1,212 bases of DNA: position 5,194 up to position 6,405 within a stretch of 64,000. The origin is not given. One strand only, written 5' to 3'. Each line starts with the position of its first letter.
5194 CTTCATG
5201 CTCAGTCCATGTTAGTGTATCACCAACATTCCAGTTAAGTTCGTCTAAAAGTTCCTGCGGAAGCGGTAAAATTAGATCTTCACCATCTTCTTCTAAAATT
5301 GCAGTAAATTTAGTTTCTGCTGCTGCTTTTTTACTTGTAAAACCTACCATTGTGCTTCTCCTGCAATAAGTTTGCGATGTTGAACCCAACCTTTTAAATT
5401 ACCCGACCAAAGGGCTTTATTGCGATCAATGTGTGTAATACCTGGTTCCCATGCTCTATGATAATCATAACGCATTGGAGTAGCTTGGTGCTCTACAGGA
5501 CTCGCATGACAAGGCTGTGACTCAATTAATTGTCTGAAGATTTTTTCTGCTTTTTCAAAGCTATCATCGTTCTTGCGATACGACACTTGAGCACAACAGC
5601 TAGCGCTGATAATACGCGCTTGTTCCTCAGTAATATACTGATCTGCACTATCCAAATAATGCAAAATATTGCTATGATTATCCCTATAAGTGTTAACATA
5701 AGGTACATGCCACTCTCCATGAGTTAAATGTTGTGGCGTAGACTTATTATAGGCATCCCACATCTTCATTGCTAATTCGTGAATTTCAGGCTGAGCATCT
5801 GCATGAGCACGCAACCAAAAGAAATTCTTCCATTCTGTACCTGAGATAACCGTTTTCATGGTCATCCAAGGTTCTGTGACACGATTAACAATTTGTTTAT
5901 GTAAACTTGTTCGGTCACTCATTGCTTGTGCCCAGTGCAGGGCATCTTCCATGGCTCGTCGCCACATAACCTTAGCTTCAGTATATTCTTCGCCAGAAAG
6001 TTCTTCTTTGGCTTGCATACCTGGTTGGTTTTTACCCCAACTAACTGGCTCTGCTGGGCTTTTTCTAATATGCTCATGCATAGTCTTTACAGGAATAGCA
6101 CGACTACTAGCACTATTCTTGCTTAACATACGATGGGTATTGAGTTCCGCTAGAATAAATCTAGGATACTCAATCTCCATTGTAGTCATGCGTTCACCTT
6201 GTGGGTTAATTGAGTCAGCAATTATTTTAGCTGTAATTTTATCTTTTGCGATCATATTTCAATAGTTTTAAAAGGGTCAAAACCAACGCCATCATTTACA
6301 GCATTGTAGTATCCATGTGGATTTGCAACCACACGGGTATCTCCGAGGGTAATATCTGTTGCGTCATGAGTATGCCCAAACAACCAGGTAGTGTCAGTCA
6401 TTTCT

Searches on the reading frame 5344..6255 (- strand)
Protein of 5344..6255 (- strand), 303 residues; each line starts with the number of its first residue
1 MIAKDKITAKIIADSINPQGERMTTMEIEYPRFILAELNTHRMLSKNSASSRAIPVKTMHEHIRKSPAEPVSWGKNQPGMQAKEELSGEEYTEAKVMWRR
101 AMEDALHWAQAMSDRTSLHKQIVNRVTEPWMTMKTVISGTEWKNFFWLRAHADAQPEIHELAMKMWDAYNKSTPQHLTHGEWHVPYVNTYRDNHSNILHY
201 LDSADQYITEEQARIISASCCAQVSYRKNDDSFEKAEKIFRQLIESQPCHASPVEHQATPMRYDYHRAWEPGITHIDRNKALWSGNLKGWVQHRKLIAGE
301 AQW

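Call 15: search_protein_families(library=phrogs, proteins=[window:5344-6255:-], max_evalue=0.00001)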
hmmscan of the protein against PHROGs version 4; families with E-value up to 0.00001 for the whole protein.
window:5344-6255:- (303 aa): 1 family
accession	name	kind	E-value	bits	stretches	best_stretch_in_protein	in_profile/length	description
phrog_85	-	DNA, RNA and nucleotide metabolism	4.3e-96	324.3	1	5-301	408-703/866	thymidylate synthase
